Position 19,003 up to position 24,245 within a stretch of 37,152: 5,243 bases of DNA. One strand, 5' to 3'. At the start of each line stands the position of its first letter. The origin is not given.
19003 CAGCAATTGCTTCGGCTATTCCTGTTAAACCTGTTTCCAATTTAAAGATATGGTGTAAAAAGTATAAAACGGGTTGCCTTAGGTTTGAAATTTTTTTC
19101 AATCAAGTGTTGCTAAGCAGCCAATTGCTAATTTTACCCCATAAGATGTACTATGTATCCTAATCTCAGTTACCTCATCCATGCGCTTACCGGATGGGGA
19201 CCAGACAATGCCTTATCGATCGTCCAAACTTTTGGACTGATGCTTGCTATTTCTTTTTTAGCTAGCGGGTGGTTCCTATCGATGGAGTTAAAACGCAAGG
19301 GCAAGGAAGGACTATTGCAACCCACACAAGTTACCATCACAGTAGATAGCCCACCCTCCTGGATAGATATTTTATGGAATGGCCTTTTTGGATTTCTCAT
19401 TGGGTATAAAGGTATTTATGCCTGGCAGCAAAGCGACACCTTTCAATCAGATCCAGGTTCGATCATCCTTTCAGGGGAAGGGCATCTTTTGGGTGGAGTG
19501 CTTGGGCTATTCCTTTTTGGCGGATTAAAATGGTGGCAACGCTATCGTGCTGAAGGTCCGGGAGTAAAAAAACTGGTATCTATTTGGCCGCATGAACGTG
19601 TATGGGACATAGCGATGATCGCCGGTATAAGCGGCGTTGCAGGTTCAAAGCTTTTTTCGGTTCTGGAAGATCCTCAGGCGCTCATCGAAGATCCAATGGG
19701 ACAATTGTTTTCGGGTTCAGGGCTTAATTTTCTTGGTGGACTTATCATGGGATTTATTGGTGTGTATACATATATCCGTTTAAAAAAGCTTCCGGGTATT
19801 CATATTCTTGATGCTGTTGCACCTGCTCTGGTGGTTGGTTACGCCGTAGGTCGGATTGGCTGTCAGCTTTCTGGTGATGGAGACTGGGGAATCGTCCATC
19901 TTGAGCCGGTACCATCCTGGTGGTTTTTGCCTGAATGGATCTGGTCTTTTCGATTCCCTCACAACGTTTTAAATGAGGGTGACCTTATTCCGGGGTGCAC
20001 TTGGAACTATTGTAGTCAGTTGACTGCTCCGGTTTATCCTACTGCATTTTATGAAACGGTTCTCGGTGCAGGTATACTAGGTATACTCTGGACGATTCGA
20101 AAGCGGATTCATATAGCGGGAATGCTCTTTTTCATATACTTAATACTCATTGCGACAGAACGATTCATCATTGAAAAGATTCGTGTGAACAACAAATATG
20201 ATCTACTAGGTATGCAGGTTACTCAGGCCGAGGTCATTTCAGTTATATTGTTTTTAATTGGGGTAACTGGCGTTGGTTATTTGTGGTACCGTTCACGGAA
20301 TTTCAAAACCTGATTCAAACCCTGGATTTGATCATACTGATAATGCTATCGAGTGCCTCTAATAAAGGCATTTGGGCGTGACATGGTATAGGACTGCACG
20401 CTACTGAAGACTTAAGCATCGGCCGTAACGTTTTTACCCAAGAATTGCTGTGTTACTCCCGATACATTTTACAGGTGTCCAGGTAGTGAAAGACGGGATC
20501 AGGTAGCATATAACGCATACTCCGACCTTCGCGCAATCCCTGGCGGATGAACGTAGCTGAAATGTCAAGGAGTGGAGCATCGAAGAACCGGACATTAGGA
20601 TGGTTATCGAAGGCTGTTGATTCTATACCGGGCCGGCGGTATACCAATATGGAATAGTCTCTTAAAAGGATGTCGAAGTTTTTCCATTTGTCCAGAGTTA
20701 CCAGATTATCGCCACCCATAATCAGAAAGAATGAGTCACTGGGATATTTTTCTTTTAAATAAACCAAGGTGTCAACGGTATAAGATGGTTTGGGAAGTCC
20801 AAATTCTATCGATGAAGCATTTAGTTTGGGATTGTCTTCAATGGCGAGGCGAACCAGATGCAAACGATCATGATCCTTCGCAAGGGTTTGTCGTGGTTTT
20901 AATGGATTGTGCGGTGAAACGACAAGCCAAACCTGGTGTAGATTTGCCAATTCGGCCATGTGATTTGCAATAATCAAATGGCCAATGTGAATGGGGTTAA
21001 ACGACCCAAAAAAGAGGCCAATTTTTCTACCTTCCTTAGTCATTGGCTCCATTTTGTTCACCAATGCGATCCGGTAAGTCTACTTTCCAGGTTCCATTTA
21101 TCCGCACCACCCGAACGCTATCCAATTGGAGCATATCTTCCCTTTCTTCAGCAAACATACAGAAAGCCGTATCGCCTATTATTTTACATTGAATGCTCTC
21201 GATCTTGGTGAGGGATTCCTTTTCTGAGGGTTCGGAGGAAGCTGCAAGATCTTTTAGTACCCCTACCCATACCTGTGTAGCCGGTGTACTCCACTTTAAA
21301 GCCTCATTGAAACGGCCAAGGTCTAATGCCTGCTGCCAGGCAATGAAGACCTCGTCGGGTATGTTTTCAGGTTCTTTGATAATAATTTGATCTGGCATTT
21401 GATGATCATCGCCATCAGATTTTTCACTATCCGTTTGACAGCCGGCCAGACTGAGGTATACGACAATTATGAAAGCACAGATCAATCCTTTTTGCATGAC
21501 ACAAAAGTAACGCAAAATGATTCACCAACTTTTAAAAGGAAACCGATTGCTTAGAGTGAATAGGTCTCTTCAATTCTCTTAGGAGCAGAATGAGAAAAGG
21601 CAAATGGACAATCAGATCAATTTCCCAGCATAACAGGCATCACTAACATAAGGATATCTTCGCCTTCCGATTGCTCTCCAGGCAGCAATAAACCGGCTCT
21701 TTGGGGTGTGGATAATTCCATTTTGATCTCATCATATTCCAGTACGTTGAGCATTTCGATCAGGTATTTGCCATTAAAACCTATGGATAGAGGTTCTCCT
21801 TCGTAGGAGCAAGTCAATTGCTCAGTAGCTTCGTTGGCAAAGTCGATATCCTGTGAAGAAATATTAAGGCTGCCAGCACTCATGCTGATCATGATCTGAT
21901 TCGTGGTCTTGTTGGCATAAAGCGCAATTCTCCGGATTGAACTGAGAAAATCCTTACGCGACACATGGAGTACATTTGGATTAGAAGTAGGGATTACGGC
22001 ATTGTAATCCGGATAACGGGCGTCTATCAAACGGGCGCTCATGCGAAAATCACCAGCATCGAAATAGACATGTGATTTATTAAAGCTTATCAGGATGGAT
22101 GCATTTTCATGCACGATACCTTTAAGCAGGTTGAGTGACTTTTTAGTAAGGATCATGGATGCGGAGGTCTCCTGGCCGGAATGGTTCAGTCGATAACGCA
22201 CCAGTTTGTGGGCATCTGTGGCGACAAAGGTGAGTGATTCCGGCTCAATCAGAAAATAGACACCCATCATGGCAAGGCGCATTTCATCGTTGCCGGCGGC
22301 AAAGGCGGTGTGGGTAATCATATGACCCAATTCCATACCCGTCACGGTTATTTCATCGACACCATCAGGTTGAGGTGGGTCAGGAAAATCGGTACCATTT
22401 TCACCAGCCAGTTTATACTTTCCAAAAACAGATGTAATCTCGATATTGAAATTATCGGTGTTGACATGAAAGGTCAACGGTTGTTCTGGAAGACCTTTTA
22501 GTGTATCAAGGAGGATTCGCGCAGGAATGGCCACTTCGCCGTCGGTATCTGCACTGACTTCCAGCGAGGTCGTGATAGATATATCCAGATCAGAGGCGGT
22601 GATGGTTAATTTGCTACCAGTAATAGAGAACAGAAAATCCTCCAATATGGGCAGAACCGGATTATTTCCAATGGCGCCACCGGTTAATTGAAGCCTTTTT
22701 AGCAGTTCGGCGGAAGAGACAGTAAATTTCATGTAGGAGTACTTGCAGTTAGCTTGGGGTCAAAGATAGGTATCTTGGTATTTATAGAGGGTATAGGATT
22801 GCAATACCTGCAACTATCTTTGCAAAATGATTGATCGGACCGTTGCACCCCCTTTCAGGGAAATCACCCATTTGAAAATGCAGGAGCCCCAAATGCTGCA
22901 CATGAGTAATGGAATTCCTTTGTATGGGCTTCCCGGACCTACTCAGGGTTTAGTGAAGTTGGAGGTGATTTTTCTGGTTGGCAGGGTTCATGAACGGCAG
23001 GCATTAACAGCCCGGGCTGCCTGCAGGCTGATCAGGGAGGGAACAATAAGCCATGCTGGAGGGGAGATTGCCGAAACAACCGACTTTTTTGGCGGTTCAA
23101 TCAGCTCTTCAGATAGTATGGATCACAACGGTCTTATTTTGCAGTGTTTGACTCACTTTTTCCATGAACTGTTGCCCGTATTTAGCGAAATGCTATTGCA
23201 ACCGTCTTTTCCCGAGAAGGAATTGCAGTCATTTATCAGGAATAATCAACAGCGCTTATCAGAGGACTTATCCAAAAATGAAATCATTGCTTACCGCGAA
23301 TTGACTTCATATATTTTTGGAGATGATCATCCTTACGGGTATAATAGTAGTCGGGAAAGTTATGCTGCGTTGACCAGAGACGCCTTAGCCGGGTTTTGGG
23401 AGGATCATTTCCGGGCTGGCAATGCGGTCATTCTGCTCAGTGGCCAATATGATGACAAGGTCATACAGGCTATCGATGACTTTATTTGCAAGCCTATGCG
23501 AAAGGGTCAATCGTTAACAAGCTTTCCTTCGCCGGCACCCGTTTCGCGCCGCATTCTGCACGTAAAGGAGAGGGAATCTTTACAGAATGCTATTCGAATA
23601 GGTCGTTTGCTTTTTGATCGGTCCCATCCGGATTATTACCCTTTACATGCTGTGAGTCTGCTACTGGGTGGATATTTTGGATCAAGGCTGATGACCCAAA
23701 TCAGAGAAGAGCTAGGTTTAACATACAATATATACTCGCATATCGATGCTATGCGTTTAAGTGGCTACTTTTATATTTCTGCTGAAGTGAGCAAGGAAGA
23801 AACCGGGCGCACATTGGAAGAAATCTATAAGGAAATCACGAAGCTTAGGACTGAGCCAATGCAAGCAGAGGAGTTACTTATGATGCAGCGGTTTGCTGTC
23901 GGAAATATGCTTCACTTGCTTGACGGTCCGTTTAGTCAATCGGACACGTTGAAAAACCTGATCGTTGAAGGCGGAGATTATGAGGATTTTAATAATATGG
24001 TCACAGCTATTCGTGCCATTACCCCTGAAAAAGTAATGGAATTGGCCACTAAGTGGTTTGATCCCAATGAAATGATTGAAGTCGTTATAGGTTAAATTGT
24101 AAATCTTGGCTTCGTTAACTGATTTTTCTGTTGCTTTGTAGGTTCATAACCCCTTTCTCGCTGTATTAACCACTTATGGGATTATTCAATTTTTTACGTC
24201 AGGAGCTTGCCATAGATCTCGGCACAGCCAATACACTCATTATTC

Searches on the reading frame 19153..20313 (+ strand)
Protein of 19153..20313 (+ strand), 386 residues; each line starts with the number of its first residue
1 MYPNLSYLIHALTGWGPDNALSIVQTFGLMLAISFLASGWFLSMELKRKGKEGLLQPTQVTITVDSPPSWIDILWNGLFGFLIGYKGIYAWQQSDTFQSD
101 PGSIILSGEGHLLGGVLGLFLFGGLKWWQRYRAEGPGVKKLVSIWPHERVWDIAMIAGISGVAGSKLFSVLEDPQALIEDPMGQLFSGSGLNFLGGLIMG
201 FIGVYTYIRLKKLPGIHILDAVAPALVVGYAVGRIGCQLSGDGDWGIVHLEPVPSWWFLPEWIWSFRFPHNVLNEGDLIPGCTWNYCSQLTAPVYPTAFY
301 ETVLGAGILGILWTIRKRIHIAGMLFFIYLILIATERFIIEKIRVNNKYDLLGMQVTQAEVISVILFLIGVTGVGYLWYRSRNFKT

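Call 21: search_protein_families(library=pfam, proteins=[window:19153-20313:+], max_evalue=0.001)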
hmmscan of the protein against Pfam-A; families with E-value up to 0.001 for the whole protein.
window:19153-20313:+ (386 aa): 1 family
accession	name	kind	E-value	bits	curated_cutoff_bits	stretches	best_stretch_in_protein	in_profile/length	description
PF01790.23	LGT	-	2.2e-31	109.4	24.9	1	146-373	39-237/240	Prolipoprotein diacylglyceryl transferase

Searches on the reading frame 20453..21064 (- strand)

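Call 44: search_protein_families(library=pfam, proteins=[window:20453-21064:-], max_evalue=0.0001)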
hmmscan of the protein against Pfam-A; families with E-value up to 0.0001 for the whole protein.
window:20453-21064:- (203 aa): 1 family
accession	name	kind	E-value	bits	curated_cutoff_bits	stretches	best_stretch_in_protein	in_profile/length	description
PF01467.32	CTP_transf_like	-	1.4e-19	71.1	21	1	17-175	1-132/133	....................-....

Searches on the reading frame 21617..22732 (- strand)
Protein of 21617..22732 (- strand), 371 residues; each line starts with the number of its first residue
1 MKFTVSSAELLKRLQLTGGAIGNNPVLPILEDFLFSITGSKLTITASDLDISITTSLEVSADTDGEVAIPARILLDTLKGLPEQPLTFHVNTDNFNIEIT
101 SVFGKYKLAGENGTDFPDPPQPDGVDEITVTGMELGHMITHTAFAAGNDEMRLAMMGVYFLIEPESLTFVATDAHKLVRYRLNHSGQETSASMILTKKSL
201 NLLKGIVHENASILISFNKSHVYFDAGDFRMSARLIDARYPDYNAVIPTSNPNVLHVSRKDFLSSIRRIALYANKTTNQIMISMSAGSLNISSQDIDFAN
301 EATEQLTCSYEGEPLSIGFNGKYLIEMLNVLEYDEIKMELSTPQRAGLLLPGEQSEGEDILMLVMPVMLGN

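Call 44: search_protein_families(library=pfam, proteins=[window:21617-22732:-], max_evalue=0.0001)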
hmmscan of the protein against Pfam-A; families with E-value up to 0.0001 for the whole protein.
window:21617-22732:- (371 aa): 3 families
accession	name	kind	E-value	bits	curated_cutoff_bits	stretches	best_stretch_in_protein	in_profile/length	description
PF00712.24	DNA_pol3_beta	-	1.8e-26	93.1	24.4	1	1-117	1-117/120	DNA polymerase III beta subunit, N-terminal domain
PF02767.21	DNA_pol3_beta_2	-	3.3e-23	82.6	27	1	132-242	4-116/116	DNA polymerase III beta subunit, central domain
PF02768.20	DNA_pol3_beta_3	-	6.4e-23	81.3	27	1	246-361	3-117/121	DNA polymerase III beta subunit, C-terminal domain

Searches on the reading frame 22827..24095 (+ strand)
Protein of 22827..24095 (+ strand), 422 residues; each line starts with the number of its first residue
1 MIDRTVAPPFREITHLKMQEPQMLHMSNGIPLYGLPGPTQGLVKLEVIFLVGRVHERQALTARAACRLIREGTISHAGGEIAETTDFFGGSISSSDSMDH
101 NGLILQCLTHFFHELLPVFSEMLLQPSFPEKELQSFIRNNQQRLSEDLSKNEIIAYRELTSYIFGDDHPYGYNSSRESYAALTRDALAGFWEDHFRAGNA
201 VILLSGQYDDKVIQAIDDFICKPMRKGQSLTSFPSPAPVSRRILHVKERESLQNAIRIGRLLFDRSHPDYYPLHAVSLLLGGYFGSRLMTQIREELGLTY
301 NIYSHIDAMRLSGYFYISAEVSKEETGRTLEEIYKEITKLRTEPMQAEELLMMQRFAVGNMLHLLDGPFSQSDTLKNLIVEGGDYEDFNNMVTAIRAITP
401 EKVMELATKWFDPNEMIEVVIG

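Call 44: search_protein_families(library=pfam, proteins=[window:22827-24095:+], max_evalue=0.0001)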
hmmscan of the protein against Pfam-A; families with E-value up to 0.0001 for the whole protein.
window:22827-24095:+ (422 aa): 1 family
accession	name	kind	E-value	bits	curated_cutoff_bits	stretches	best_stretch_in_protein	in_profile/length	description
PF05193.26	Peptidase_M16_C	-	4.4e-27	95.6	23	1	182-351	2-175/181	Peptidase M16 inactive domain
